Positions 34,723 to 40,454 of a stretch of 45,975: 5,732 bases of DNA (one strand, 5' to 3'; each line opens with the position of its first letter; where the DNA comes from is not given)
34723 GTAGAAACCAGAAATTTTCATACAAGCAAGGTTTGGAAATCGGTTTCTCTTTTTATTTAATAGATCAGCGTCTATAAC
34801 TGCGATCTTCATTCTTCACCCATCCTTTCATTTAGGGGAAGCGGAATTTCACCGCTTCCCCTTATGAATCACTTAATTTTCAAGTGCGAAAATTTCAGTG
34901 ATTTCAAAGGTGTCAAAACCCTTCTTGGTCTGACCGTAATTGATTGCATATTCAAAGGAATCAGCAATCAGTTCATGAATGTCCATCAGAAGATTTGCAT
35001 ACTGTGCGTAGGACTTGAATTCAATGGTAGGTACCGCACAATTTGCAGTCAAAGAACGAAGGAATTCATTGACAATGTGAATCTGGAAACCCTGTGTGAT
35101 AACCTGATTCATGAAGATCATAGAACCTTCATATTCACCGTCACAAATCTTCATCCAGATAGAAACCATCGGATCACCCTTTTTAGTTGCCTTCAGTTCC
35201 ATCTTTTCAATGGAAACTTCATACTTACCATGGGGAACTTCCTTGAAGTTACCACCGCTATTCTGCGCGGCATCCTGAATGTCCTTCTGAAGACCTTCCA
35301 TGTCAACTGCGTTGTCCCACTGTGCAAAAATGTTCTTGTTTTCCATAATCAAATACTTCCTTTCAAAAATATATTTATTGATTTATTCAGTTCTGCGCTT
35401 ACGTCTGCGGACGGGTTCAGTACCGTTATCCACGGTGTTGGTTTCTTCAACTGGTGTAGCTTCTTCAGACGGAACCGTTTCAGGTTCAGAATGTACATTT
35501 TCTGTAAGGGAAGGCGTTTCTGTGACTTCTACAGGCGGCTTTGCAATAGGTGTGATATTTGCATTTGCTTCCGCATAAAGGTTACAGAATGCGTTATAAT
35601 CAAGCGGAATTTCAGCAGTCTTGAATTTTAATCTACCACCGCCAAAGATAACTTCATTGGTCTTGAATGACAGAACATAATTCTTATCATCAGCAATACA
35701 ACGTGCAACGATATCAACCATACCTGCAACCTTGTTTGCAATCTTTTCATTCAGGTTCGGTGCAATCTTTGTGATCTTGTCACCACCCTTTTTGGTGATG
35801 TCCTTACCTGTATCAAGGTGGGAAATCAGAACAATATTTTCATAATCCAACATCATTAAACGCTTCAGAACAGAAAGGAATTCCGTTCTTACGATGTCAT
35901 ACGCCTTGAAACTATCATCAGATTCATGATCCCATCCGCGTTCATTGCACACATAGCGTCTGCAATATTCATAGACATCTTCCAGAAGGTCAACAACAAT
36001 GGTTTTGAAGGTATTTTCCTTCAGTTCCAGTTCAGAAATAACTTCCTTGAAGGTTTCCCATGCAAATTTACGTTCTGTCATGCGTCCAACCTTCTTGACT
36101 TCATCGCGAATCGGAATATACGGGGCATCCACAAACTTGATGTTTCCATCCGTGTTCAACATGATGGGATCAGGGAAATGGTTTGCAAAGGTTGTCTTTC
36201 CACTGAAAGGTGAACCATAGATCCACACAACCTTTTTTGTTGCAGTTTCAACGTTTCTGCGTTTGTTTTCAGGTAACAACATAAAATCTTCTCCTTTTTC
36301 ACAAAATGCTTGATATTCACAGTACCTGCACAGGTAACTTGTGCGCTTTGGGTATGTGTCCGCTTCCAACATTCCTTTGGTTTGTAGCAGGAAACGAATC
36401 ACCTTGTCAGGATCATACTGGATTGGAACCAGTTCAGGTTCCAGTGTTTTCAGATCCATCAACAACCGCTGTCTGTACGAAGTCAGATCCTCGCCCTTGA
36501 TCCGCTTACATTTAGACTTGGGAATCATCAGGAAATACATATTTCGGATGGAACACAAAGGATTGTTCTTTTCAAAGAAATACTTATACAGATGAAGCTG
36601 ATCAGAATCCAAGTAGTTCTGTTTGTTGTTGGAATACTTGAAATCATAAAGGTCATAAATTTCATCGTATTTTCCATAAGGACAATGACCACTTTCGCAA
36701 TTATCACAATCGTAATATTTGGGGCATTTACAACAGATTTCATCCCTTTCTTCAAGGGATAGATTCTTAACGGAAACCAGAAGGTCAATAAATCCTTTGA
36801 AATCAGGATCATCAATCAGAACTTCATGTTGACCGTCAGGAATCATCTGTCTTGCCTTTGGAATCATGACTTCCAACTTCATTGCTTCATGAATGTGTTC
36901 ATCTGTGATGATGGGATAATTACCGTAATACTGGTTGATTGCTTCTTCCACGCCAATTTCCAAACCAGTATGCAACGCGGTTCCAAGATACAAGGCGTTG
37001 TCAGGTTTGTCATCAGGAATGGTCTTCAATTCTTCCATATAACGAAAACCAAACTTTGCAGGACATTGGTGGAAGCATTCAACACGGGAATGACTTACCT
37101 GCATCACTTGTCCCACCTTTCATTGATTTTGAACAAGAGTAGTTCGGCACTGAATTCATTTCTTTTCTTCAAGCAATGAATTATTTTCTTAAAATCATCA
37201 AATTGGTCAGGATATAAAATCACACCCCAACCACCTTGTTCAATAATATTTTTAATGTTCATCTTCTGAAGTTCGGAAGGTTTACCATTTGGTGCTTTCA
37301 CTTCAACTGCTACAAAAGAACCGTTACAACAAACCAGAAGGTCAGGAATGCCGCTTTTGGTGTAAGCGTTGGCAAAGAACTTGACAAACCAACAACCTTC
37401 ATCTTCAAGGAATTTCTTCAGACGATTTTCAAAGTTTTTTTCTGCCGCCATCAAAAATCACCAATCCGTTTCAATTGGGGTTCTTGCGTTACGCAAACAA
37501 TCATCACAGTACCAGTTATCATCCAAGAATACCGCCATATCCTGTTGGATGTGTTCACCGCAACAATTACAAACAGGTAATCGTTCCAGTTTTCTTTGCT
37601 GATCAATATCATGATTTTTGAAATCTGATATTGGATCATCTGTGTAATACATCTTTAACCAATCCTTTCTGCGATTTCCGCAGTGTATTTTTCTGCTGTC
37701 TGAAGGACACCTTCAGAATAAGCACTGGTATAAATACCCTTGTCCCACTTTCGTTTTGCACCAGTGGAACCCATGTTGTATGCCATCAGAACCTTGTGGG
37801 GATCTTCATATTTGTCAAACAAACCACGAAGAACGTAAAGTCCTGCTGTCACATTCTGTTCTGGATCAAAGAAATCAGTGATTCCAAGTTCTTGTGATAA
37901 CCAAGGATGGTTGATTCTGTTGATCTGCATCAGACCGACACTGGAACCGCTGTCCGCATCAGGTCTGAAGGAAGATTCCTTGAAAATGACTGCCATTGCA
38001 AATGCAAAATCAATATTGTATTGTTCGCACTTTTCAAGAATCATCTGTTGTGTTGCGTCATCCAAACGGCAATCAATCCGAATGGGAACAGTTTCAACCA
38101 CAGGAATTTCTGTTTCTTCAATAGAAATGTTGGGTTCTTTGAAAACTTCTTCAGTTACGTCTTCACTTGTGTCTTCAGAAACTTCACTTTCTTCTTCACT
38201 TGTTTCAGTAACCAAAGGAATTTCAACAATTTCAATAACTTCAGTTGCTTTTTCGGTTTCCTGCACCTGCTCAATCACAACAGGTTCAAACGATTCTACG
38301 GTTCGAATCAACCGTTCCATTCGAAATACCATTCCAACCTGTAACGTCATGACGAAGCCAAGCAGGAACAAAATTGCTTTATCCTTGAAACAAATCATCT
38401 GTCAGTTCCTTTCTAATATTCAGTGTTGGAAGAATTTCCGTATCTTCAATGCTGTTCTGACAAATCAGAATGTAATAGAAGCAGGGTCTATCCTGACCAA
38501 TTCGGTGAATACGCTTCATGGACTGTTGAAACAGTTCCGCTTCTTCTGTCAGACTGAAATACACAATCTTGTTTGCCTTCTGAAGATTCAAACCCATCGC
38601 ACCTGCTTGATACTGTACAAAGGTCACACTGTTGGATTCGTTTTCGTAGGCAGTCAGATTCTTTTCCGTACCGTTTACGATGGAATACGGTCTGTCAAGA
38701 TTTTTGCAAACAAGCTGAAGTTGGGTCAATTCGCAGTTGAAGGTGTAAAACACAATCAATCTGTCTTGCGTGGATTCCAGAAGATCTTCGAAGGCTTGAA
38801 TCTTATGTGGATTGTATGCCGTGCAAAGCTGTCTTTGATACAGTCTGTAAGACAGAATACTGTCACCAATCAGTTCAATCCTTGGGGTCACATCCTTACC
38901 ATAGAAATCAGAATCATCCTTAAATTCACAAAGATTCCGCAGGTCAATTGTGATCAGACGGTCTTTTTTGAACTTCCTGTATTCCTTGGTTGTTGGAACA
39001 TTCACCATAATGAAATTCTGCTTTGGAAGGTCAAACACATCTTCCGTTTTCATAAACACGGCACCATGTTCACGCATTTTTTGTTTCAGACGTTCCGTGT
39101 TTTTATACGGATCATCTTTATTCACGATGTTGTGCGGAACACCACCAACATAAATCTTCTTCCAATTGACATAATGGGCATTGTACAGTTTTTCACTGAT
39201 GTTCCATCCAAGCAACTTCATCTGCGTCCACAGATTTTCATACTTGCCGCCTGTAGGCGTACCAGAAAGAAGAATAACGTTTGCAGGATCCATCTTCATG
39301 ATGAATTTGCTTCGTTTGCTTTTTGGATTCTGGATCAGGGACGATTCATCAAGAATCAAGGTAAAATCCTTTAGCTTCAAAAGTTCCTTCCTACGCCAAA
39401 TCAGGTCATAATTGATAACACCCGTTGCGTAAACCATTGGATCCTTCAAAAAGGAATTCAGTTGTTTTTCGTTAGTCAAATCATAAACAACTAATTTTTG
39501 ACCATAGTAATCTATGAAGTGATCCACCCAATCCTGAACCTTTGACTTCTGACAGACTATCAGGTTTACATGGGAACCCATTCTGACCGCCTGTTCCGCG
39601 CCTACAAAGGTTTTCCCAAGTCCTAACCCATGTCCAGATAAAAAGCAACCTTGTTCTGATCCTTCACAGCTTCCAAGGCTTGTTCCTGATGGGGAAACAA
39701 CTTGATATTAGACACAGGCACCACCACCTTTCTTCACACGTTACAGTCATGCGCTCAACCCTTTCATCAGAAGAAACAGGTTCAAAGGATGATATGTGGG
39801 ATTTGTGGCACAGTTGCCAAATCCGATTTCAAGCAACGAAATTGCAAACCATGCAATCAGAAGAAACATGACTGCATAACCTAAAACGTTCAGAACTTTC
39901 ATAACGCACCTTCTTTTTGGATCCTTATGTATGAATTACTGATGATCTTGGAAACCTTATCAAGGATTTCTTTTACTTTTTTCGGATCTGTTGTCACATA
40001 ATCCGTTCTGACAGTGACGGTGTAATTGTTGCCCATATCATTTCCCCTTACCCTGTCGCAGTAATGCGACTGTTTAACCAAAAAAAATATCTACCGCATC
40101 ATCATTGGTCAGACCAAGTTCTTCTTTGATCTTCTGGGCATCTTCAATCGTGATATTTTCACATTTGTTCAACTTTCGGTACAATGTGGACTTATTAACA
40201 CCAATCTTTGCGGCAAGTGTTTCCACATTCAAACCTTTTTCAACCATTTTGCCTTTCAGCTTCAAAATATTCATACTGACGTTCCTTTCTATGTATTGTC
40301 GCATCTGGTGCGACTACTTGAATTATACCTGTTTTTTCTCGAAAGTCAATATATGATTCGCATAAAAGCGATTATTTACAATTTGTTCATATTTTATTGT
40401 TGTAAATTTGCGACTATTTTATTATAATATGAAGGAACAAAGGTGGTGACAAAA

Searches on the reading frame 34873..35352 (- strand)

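Call 30: search_protein_families(library=pfam, proteins=[window:34873-35352:-], max_evalue=0.01)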
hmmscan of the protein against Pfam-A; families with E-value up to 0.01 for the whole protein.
window:34873-35352:- (159 aa): 1 family
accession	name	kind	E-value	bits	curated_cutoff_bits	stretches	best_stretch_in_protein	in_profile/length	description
PF05037.18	DUF669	-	1.9e-10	41.4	21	1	27-88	4-64/138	Protein of unknown function (DUF669)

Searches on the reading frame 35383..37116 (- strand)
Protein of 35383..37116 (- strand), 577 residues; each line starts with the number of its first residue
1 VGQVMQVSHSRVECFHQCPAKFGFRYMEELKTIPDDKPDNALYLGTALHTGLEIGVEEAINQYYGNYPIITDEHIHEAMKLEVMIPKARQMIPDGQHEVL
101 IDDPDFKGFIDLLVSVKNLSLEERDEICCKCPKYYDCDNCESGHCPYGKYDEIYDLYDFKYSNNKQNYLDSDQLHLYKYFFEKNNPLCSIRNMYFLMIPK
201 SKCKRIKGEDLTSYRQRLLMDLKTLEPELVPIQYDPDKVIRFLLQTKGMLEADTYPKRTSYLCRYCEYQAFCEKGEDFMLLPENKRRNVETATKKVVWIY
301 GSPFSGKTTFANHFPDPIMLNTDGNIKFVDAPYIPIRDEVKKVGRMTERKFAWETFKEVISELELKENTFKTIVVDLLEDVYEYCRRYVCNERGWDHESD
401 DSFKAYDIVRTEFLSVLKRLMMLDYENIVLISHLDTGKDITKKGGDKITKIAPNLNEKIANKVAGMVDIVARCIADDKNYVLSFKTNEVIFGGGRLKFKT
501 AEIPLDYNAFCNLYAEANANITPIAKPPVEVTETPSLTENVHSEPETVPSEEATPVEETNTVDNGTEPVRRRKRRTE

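Call 13: search_protein_families(library=phrogs, proteins=[window:35383-37116:-], max_evalue=0.0001)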
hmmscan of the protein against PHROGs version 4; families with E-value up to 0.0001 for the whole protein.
window:35383-37116:- (577 aa): 5 families
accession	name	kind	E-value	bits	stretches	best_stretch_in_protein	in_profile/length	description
phrog_8097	-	DNA, RNA and nucleotide metabolism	6.2e-223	742.8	1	5-566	1-533/598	exonuclease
phrog_124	-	DNA, RNA and nucleotide metabolism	2.4e-38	133.5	1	277-562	25-302/382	Sak4-like ssDNA annealing protein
phrog_69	-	DNA, RNA and nucleotide metabolism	5.5e-11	43.1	1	5-280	88-331/501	exonuclease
phrog_2872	-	DNA, RNA and nucleotide metabolism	7.4e-09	36.5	1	296-488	4-180/219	Sak4-like ssDNA annealing protein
phrog_1218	-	DNA, RNA and nucleotide metabolism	2e-05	25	0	2-53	5-54/364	exonuclease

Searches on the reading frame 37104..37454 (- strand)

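Call 31: search_protein_families(library=pfam, proteins=[window:37104-37454:-], max_evalue=0.01)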
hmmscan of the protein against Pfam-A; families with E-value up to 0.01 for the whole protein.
window:37104-37454:- (116 aa): 3 families
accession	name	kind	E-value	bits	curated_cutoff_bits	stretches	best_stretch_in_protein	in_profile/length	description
PF08774.17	VRR_NUC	-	1.2e-05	25.8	23.8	1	33-75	61-107/116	VRR-NUC domain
PF01870.24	Hjc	-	1.4e-05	25.3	21.1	1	8-72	2-66/93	Archaeal holliday junction resolvase (hjc)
PF08378.17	NERD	-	0.0059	17.5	22.1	1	4-97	5-93/111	Nuclease-related domain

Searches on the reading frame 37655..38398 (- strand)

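Call 13: search_protein_families(library=phrogs, proteins=[window:37655-38398:-], max_evalue=0.0001)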
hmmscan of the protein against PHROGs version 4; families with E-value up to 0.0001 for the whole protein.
window:37655-38398:- (247 aa): 10 families
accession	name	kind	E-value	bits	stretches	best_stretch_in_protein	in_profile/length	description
phrog_19349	-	unknown function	1.9e-52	179.1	1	95-242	49-198/204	-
phrog_32437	-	unknown function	1.5e-30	107.6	1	108-232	64-191/205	-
phrog_19890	-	unknown function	1.3e-26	94.4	1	116-242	110-242/248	-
phrog_2013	-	tail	7e-14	52.5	1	117-232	469-586/657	lytic tail protein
phrog_669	-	lysis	1e-13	50.6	1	46-239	866-1046/1946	endolysin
phrog_13449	-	other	1.7e-13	51.6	1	123-237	14-121/269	transglycosylase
phrog_342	-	head and packaging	9.9e-11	41.4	1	123-235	22-143/1235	internal virion protein with endolysin domain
phrog_12507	-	other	9.3e-08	33.3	1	118-218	12-112/260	transglycosylase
phrog_14342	-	tail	5.2e-07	30.6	1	119-212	144-235/272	lytic tail fiber protein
phrog_28504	-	tail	5e-06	26.6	1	117-246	234-360/597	lytic tail fiber protein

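Call 31: search_protein_families(library=pfam, proteins=[window:37655-38398:-], max_evalue=0.01)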
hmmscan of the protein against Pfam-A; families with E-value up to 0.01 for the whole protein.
window:37655-38398:- (247 aa): 2 families
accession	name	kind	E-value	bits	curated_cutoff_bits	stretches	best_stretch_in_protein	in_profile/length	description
PF01464.25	SLT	-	3.7e-21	75.3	21.3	1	119-223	2-109/117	Transglycosylase SLT domain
PF19489.4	SLT_4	-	9.8e-06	25.7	27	1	118-157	36-75/184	Transglycosylase SLT domain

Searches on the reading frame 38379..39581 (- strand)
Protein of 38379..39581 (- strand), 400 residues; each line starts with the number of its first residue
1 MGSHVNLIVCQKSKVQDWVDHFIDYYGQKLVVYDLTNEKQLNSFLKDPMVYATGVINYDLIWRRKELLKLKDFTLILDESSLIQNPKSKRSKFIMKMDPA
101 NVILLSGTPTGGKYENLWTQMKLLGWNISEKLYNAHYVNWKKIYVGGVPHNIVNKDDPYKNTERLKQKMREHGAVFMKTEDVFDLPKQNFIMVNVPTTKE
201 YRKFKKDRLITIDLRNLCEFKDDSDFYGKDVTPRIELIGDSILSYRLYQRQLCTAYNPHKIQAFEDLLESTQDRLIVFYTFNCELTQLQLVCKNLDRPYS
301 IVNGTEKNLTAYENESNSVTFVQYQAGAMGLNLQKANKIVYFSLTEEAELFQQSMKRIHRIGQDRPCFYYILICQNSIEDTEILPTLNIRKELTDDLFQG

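Call 13: search_protein_families(library=phrogs, proteins=[window:38379-39581:-], max_evalue=0.0001)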
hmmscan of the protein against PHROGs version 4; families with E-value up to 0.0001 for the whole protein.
window:38379-39581:- (400 aa): 3 families
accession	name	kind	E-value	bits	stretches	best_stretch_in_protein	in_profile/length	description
phrog_62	-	DNA, RNA and nucleotide metabolism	4.5e-73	247.5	1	6-398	742-1133/1881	DNA helicase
phrog_29996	-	unknown function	2.9e-13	49.7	2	8-121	779-887/1189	-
phrog_11354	-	unknown function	1.2e-08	35.6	1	305-394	12-100/116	-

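Call 31: search_protein_families(library=pfam, proteins=[window:38379-39581:-], max_evalue=0.01)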
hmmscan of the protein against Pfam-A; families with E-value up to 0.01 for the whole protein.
window:38379-39581:- (400 aa): 2 families
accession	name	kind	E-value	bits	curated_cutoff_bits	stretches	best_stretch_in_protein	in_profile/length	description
PF00176.29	SNF2-rel_dom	-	3.8e-14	52.9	24.9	1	7-217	55-258/290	SNF2-related domain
PF00271.37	Helicase_C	-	3e-07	31.1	23.5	1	260-362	2-110/110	Helicase conserved C-terminal domain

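Call 51: find_related_loci(query=window:38379-39581:-, collection=viral_contigs, flank=10000)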
Query window:38379-39581:- (400 aa) in viral_contigs; peptide patterns used: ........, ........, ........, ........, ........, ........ (x = any residue, [..] = any of these).
21 stretches matched a pattern; 14 encode a relative of the query (tblastn E <= 1e-3); 14 distinct loci.
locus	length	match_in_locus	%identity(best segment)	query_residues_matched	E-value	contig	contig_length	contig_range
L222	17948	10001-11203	76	1-399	0e+0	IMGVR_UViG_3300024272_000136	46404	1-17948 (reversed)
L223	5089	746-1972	57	1-399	3e-158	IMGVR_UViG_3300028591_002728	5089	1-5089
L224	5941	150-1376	57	1-399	5e-157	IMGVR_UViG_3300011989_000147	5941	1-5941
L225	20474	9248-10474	57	1-399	1e-155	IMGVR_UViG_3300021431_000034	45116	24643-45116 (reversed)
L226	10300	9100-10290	57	1-393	4e-152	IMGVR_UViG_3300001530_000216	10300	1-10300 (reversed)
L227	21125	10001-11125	55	1-399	3e-132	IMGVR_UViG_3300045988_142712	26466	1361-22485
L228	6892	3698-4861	53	1-399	1e-129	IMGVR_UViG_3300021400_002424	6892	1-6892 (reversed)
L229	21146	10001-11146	52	1-398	5e-129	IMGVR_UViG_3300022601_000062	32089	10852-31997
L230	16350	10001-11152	51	1-398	5e-129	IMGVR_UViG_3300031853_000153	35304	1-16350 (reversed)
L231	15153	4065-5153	52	6-399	2e-127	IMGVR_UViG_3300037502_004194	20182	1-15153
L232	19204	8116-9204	51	6-399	3e-126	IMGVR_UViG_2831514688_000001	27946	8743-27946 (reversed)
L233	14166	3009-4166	50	1-399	4e-122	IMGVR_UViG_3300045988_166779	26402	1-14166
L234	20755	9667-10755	52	6-399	6e-129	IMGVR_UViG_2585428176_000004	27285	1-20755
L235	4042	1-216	100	329-400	3e-42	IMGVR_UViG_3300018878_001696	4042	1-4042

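Call 54: search_protein_families(library=phrogs, proteins=[L225:4855-5910:-, L225:6046-6327:-, L225:6621-7016:-, L225:7203-8447:+, L225:3072-4538:+, L230:12148-12645:+, L230:12516-13061:+, L229:7178-8197:-, L229:9273-9869:+, L225:8646-9128:+], max_evalue=0.001)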
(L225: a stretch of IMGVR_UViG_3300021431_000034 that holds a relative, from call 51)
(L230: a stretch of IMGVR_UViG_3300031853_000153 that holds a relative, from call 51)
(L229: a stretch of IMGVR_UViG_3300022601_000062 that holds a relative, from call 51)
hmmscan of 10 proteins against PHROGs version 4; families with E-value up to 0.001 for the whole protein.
L225:4855-5910:- (351 aa): 3 families
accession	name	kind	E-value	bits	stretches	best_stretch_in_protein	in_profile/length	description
phrog_1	-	integration and excision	3.2e-40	140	1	16-348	119-447/611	integrase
phrog_216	-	integration and excision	1.7e-19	71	1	204-348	81-236/301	integrase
phrog_7685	-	integration and excision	2.1e-08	35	1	233-348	120-235/240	integrase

L225:6046-6327:- (93 aa): 1 family
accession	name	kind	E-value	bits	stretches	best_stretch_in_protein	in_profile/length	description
phrog_10777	-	unknown function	2.6e-07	31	1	3-92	391-482/482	-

L225:6621-7016:- (131 aa): 7 families
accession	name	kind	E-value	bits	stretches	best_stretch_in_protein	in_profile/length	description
phrog_3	-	transcription regulation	6.8e-12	46.9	1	1-91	87-181/430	transcriptional repressor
phrog_2967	-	transcription regulation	1.4e-11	45.4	1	3-107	11-96/225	transcriptional regulator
phrog_8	-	transcription regulation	2e-11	45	1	1-94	75-150/346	transcriptional regulator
phrog_1994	-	DNA, RNA and nucleotide metabolism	2.1e-05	25.5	0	7-79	4-73/170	DNA binding protein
phrog_7950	-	transcription regulation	0.00012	23.1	1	1-41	6-44/68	transcriptional repressor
phrog_5823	-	transcription regulation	0.00026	21.2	1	1-66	5-68/404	transcriptional regulator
phrog_2439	-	transcription regulation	0.00055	19.9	1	3-60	8-62/367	transcriptional regulator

L225:7203-8447:+ (414 aa): 5 families
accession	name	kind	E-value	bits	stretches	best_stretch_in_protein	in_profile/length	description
phrog_2319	-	unknown function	4.5e-62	211.6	1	3-410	2-396/399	-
phrog_30451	-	unknown function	2.7e-20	74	1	313-411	176-280/287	-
phrog_3628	-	unknown function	9e-13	49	1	311-411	158-256/257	-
phrog_4095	-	unknown function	3e-09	37.8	1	303-411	111-226/234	-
phrog_27218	-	unknown function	1.9e-05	25.6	1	318-410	100-189/192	-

L225:3072-4538:+ (488 aa): 13 families
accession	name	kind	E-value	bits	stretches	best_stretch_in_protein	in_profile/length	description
phrog_20388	-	lysis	2.8e-153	512.7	3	3-245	184-423/527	endolysin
phrog_7698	-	lysis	9.3e-71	240.2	1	4-245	2-218/316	endolysin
phrog_1794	-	lysis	7.6e-47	161.3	2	1-188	28-204/336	amidase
phrog_833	-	lysis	6e-16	60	1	4-181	6-179/294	endolysin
phrog_19265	-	unknown function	9.1e-14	52.8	1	17-160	14-141/293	-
phrog_14048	-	lysis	2.1e-12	48.3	1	14-123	18-128/305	endolysin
phrog_8949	-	unknown function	2.6e-10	41.3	1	284-462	336-483/557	-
phrog_15001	-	lysis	7.3e-08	32.9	0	72-188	96-206/367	endolysin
phrog_24249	-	tail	9.5e-07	29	1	347-466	50-174/739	tail protein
phrog_1493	-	lysis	2.2e-06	28.1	1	20-221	28-182/394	endolysin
phrog_11037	-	unknown function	5.6e-05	23.5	1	331-447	41-160/365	-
phrog_4018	-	lysis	0.00012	22.9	0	19-98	24-103/285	amidase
phrog_19487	-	tail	0.0002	20.8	1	362-430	880-947/1147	tail length tape measure protein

L230:12148-12645:+ (165 aa): 14 families
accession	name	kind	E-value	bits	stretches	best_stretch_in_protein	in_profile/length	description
phrog_8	-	transcription regulation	6.8e-15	56.4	1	8-155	78-219/346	transcriptional regulator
phrog_3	-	transcription regulation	9.6e-15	56.3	2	2-73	84-151/430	transcriptional repressor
phrog_1373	-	transcription regulation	2.4e-11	44.9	1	9-64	66-119/166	transcriptional regulator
phrog_2339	-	DNA, RNA and nucleotide metabolism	5.5e-11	43.3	1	96-150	30-84/98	HTH DNA binding protein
phrog_7241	-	transcription regulation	6e-09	37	0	89-152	60-121/122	transcriptional regulator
phrog_4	-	transcription regulation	1.1e-08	35.5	0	10-71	140-195/400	transcriptional repressor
phrog_7950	-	transcription regulation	3e-08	34.6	1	96-127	12-43/68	transcriptional repressor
phrog_5823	-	transcription regulation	1.7e-06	28.5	1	96-154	11-69/404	transcriptional regulator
phrog_2104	-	unknown function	3.9e-06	28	1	93-126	41-74/103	-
phrog_2439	-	transcription regulation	3.5e-05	23.9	0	95-149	11-64/367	transcriptional regulator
phrog_2967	-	transcription regulation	4.7e-05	24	0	96-152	15-70/225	transcriptional regulator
phrog_6831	-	transcription regulation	4.9e-05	24.2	0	105-125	19-39/68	transcriptional regulator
phrog_8994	-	unknown function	0.00023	22.1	0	98-123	12-37/74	-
phrog_2328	-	transcription regulation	0.00098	19.9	0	96-148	20-71/128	transcriptional repressor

L230:12516-13061:+ (181 aa): 2 families
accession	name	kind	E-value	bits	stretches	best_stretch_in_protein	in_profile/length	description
phrog_36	-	transcription regulation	5.4e-08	33.7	1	57-177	82-195/220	transcriptional regulator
phrog_1740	-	transcription regulation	3.3e-06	26.9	1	93-167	144-214/567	RNA polymerase sigma factor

L229:7178-8197:- (339 aa): 4 families
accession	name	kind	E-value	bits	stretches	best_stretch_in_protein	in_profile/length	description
phrog_1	-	integration and excision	2e-47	163.8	1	24-338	118-448/611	integrase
phrog_216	-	integration and excision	1.7e-18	67.7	1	137-337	17-236/301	integrase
phrog_7685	-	integration and excision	5.4e-08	33.7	1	232-338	123-236/240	integrase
phrog_7269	-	integration and excision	0.00056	20.8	0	284-335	28-79/89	integrase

L229:9273-9869:+ (198 aa): 0 families

L225:8646-9128:+ (160 aa): 17 families
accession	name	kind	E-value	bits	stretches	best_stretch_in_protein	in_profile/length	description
phrog_6058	-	unknown function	7.6e-20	71.8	1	93-157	14-80/113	-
phrog_8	-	transcription regulation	5.9e-16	59.8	1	25-87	73-135/346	transcriptional regulator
phrog_4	-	transcription regulation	1.8e-15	57.8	1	24-97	128-201/400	transcriptional repressor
phrog_2328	-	transcription regulation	1.1e-13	52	1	23-95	10-82/128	transcriptional repressor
phrog_2967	-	transcription regulation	3.9e-13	50.5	1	25-108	7-85/225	transcriptional regulator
phrog_2439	-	transcription regulation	1e-10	42.1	1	29-94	8-73/367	transcriptional regulator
phrog_3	-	transcription regulation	4.4e-10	40.9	1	22-97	82-157/430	transcriptional repressor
phrog_1124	-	transcription regulation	8.6e-07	29.7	1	26-81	2-60/177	transcriptional regulator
phrog_4583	-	transcription regulation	1.4e-06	29.2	1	28-95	10-77/81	transcriptional repressor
phrog_3037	-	transcription regulation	1.5e-06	29.1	1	25-99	23-86/189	transcriptional repressor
phrog_4779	-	transcription regulation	2.2e-06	29.1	1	30-70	4-44/98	transcriptional regulator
phrog_1373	-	transcription regulation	5.4e-06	27.5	1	29-111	64-147/166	transcriptional regulator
phrog_7241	-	transcription regulation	7.6e-06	27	1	35-87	68-120/122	transcriptional regulator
phrog_296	-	integration and excision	3.7e-05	23.6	1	26-81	225-281/626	DNA transposition protein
phrog_34939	-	unknown function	4e-05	24.4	1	29-66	10-47/280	-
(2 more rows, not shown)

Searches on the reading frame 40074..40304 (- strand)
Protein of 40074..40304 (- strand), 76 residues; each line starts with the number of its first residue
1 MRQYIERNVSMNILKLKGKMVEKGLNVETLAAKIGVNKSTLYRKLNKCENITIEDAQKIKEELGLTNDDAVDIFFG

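Call 7: search_protein_families(library=pfam, proteins=[window:40074-40304:-], max_evalue=0.01)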
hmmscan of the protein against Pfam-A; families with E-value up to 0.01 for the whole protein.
window:40074-40304:- (76 aa): 7 families
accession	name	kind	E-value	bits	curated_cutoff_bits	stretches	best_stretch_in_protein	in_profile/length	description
PF13443.12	HTH_26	-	1.1e-05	26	22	1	15-69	1-56/63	Cro/C1-type HTH DNA-binding domain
PF01381.28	HTH_3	-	9.9e-05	22.7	23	1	19-65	4-50/55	Helix-turn-helix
PF02796.21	HTH_7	-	0.00019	21.9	23.8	1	18-47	15-44/45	Helix-turn-helix domain of resolvase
PF05043.19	Mga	-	0.00049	21.1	21.1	1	3-51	11-57/87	Mga helix-turn-helix domain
PF13556.12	HTH_30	-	0.00051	20.2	27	1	21-56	9-44/59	PucR C-terminal helix-turn-helix domain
PF06892.16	Phage_CP76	-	0.0025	18.2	26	1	25-47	16-38/146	Phage regulatory protein CII (CP76)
PF04967.18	HTH_10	-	0.0078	16.4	23.1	0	23-50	22-49/53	HTH DNA binding domain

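Call 8: search_protein_families(library=phrogs, proteins=[window:40074-40304:-], max_evalue=0.001)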
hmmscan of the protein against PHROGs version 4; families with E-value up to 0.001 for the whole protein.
window:40074-40304:- (76 aa): 5 families
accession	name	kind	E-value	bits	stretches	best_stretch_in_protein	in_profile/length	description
phrog_3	-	transcription regulation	1e-09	39.7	1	7-76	84-148/430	transcriptional repressor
phrog_8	-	transcription regulation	7e-06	26.7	1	11-66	76-131/346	transcriptional regulator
phrog_1373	-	transcription regulation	3.6e-05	24.8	1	6-65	57-117/166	transcriptional regulator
phrog_664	-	DNA, RNA and nucleotide metabolism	0.00028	21.8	1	11-52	87-128/210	DNA binding protein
phrog_11420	-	DNA, RNA and nucleotide metabolism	0.00031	21.8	1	20-58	18-56/82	DNA binding protein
